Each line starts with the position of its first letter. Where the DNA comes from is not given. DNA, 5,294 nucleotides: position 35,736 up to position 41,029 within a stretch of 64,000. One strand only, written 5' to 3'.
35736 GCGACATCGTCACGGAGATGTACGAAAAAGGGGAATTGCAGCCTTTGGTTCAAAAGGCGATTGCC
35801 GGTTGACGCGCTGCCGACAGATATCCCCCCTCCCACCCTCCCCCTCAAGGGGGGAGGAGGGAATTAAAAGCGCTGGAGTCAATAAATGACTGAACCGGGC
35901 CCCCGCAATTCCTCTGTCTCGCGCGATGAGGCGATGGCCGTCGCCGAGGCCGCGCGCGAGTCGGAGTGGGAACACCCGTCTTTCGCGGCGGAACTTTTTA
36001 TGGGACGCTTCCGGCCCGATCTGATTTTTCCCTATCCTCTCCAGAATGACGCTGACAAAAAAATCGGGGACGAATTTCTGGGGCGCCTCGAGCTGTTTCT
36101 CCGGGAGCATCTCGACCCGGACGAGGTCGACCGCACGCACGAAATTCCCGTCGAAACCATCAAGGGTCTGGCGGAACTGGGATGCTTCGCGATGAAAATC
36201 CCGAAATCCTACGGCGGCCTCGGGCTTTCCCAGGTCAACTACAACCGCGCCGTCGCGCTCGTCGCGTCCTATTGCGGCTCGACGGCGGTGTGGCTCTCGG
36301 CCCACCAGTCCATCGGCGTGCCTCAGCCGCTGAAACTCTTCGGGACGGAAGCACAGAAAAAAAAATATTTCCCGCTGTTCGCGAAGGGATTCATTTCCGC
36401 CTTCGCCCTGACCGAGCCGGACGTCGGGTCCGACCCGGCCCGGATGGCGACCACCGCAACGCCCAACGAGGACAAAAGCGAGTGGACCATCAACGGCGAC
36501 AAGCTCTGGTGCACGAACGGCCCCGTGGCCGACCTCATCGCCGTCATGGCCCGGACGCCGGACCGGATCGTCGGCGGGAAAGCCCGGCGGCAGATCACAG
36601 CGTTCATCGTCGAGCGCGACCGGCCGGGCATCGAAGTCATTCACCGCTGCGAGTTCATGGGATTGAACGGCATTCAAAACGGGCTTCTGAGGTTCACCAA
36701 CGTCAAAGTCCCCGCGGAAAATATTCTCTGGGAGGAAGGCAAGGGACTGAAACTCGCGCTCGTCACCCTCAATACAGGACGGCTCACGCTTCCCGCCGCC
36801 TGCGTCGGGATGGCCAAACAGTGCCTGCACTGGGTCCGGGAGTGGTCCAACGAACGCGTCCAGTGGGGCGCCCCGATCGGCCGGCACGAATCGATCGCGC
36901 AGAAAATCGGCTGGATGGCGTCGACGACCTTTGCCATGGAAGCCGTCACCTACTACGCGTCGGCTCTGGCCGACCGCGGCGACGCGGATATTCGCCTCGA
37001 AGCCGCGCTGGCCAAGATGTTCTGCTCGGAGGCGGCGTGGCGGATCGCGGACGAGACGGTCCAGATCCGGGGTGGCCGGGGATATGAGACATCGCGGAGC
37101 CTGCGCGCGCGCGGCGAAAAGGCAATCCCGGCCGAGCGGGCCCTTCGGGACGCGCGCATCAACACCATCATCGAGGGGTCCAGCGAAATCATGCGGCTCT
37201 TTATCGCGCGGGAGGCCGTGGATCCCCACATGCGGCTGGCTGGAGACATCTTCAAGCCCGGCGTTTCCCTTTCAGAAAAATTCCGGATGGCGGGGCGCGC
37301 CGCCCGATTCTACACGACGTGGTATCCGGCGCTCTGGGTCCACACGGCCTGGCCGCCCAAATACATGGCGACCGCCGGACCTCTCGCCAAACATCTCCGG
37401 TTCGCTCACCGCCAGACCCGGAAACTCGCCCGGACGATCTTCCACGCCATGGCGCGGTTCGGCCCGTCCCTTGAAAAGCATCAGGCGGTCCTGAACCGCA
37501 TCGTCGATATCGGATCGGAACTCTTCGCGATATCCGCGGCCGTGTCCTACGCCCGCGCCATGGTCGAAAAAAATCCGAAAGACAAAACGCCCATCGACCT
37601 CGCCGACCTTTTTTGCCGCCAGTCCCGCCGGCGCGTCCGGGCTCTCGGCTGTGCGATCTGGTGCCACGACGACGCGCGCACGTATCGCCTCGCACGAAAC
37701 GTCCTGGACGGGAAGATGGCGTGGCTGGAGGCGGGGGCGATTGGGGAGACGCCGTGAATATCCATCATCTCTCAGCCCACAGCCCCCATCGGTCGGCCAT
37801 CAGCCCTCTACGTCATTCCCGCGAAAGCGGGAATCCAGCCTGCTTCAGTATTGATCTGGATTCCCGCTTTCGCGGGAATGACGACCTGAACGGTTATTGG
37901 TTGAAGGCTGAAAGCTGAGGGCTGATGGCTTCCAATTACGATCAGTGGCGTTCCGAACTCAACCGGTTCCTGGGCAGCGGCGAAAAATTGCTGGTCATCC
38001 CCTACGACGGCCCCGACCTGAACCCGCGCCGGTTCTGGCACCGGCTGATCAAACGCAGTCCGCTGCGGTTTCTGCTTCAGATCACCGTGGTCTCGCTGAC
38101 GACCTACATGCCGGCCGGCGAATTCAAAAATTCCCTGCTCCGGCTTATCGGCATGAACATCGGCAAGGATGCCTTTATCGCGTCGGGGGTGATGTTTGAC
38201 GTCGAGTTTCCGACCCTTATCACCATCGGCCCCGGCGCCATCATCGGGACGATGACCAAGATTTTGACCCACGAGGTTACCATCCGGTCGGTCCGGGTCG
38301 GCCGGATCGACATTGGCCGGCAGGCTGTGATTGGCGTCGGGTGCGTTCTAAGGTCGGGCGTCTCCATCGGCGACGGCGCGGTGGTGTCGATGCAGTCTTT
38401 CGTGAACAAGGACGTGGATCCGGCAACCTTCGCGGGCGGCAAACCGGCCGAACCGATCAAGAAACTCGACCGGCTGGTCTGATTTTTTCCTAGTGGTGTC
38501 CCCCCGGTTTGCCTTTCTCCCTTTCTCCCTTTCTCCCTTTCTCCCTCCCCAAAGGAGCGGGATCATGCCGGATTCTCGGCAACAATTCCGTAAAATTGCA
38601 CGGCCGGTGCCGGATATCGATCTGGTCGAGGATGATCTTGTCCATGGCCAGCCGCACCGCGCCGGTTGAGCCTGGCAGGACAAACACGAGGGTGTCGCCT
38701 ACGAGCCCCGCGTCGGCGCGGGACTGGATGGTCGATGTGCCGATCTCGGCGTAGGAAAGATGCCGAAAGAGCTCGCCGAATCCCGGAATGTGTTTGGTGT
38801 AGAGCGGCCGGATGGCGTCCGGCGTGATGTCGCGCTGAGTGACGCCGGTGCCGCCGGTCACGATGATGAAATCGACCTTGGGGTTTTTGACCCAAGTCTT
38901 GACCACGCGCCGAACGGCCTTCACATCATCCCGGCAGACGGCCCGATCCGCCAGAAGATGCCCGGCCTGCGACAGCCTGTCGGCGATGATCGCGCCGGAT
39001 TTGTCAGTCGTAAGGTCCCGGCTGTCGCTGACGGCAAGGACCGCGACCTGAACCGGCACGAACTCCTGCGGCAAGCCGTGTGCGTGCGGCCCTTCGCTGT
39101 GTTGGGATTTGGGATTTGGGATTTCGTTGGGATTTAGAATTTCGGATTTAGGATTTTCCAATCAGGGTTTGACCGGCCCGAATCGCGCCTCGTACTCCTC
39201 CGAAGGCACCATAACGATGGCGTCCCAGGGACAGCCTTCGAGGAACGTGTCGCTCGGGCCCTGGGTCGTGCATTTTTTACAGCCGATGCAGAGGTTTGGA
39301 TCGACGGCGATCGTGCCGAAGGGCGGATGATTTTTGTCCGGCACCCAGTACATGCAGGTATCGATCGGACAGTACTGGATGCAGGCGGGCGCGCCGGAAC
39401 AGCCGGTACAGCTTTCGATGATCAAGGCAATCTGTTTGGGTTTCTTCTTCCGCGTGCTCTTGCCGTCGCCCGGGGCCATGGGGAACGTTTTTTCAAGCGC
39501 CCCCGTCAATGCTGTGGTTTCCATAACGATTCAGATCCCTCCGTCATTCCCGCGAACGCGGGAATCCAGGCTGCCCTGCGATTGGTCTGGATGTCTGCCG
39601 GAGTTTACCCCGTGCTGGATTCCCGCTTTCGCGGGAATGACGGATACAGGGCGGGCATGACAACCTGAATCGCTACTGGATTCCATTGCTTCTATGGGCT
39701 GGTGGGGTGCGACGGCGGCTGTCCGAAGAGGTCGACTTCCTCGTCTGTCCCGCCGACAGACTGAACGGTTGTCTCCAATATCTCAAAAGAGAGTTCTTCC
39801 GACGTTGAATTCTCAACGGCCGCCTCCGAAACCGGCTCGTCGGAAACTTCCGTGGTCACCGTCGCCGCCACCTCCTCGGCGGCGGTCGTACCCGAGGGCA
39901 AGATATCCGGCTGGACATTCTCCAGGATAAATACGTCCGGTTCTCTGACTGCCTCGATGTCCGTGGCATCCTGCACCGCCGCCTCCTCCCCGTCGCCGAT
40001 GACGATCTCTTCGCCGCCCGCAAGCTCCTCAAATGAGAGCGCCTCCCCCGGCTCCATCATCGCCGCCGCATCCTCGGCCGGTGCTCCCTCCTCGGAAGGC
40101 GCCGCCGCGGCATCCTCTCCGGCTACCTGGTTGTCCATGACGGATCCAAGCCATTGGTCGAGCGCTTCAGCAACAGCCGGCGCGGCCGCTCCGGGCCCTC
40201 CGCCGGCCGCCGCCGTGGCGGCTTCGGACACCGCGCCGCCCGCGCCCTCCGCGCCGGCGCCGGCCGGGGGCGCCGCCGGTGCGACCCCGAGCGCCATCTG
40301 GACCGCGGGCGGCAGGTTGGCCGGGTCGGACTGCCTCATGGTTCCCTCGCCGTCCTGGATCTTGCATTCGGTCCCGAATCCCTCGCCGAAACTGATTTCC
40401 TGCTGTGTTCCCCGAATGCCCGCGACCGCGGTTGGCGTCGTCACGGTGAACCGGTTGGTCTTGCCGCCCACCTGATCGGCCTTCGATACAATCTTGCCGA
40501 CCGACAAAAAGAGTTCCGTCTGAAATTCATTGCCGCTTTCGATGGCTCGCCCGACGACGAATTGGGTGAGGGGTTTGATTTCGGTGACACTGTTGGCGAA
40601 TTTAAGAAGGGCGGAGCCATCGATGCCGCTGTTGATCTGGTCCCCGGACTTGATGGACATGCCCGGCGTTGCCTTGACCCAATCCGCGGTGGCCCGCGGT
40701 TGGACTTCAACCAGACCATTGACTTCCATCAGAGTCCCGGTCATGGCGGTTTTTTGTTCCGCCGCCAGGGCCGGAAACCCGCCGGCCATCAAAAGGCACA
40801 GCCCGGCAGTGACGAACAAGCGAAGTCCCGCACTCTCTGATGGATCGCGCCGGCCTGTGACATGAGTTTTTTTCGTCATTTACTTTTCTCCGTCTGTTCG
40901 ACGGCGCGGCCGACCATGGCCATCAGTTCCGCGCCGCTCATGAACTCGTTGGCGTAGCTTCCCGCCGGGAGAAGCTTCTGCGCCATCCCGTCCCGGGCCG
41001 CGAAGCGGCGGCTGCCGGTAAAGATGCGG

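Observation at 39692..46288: Four-gene envelope operon with 4-nt start/stop overlaps: 1131-aa secreted protein / beta-barrel / small secreted protein / FecR-domain protein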

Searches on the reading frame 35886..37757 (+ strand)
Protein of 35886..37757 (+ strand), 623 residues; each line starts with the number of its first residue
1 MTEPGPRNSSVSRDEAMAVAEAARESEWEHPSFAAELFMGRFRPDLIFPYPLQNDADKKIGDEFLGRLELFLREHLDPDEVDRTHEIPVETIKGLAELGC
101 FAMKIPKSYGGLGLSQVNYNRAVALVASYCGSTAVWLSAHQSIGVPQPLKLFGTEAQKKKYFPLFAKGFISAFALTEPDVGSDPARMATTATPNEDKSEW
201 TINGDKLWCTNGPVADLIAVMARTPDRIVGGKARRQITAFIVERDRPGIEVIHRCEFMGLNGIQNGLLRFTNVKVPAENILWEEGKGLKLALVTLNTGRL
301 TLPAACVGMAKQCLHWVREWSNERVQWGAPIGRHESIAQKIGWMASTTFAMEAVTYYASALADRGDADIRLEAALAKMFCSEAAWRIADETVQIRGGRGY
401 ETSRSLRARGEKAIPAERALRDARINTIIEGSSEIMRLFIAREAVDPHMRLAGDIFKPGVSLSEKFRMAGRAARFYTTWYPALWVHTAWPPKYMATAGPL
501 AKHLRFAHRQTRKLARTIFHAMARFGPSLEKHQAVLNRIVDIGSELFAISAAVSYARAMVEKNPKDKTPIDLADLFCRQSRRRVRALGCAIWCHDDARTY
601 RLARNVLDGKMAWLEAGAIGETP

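Call 8: search_protein_families(library=pfam, proteins=[window:35886-37757:+], max_evalue=0.001)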
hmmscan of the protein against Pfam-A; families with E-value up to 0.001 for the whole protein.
window:35886-37757:+ (623 aa): 6 families
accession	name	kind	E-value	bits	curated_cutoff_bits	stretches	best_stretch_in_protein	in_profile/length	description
PF00441.29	Acyl-CoA_dh_1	-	7.2e-36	124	22.4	1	285-443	1-148/150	Acyl-CoA dehydrogenase, C-terminal domain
PF02770.24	Acyl-CoA_dh_M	-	8e-23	80.9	33.3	1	172-273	1-97/97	Acyl-CoA dehydrogenase, middle domain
PF02771.21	Acyl-CoA_dh_N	-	2.9e-22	79.6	22.9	1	69-168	12-112/113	Acyl-CoA dehydrogenase, N-terminal domain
PF21343.2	ACAD9-ACADV_C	-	7.1e-12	46.1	27.8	1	505-586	8-90/120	ACAD9/ACADV, C-terminal domain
PF08028.16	Acyl-CoA_dh_2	-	1.5e-07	32.2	22.7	1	302-425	3-125/134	Acyl-CoA dehydrogenase, C-terminal domain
PF21263.2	Acyl-CoA-dh_C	-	4.8e-06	27.3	27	0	521-587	13-73/96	Acyl-CoA dehydrogenase, C-terminal domain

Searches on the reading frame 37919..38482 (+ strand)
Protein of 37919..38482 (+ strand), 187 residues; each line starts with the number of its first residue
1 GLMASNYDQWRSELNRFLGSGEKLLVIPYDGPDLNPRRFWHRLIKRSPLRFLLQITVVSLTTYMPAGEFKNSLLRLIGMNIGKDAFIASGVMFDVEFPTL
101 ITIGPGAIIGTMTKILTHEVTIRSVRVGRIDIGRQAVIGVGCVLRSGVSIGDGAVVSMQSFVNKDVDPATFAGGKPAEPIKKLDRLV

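Call 8: search_protein_families(library=pfam, proteins=[window:37919-38482:+], max_evalue=0.001)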
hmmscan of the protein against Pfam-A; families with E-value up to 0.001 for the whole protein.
window:37919-38482:+ (187 aa): 2 families
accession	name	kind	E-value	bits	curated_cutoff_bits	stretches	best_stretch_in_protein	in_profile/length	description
PF00132.30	Hexapep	-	7.6e-08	32.2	27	1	132-163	4-35/36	Bacterial transferase hexapeptide (six repeats)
PF14602.12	Hexapep_2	-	7.6e-06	26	27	1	131-158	3-28/34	Hexapeptide repeat of succinyl-transferase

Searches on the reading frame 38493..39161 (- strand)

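Call 8: search_protein_families(library=pfam, proteins=[window:38493-39161:-], max_evalue=0.001)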
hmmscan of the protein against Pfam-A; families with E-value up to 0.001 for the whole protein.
window:38493-39161:- (223 aa): 1 family
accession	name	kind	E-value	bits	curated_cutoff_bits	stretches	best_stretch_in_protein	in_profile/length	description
PF00994.29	MoCF_biosynth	-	3.8e-29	101.7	26.6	1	40-181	1-142/144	Probable molybdopterin binding domain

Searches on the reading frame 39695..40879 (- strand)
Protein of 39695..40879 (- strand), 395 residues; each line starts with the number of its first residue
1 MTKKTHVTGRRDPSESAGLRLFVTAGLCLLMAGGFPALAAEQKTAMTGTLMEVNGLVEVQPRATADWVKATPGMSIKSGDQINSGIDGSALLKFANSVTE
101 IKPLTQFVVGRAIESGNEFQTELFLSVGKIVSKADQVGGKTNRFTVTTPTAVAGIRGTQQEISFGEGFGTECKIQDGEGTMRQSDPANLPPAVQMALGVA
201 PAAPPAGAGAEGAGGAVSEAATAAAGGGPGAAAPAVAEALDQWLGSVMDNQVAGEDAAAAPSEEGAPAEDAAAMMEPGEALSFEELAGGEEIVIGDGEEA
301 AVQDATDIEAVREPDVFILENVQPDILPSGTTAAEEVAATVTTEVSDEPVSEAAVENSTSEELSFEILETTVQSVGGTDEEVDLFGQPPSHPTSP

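Call 5: search_protein_families(library=pfam, proteins=[window:39695-40879:-], max_evalue=1)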
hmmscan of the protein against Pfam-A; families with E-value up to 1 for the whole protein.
window:39695-40879:- (395 aa): 1 family
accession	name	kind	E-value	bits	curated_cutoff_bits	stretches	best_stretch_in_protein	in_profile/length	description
PF04773.18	FecR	-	0.00017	22.4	24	1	81-162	2-80/97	FecR protein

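Call 6: search_protein_families(library=ncbifam, proteins=[window:39695-40879:-], max_evalue=1)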
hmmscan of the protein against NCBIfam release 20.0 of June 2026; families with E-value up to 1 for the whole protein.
window:39695-40879:- (395 aa): 3 families
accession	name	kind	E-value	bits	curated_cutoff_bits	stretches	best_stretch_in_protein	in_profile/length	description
NF047849.1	Lsa33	exception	5e-12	45.6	420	1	48-185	30-168/310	surface adhesin Lsa33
NF033165.1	lipo_LipL45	exception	1.6e-08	34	350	1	68-160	59-152/391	lipoprotein LipL45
NF047876.1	Lsa19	exception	0.014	15.2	250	1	117-159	72-113/182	adhesin Lsa19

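Call 33: search_solved_structures(query=window:39695-40879:-, max_evalue=1, show_alignments=1)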
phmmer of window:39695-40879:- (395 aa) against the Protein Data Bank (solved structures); distinct sequences matched with E-value up to 1: 3.
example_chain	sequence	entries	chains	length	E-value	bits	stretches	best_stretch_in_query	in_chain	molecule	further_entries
3j1e_A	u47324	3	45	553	0.057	16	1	231-346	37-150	Chaperonin beta subunit | Chaperonin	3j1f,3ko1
9bh5_CV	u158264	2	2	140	0.28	13.7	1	110-183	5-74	Large ribosomal subunit protein uL14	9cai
7oyc_V1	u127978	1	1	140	0.82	12.2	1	110-179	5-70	60S ribosomal protein L23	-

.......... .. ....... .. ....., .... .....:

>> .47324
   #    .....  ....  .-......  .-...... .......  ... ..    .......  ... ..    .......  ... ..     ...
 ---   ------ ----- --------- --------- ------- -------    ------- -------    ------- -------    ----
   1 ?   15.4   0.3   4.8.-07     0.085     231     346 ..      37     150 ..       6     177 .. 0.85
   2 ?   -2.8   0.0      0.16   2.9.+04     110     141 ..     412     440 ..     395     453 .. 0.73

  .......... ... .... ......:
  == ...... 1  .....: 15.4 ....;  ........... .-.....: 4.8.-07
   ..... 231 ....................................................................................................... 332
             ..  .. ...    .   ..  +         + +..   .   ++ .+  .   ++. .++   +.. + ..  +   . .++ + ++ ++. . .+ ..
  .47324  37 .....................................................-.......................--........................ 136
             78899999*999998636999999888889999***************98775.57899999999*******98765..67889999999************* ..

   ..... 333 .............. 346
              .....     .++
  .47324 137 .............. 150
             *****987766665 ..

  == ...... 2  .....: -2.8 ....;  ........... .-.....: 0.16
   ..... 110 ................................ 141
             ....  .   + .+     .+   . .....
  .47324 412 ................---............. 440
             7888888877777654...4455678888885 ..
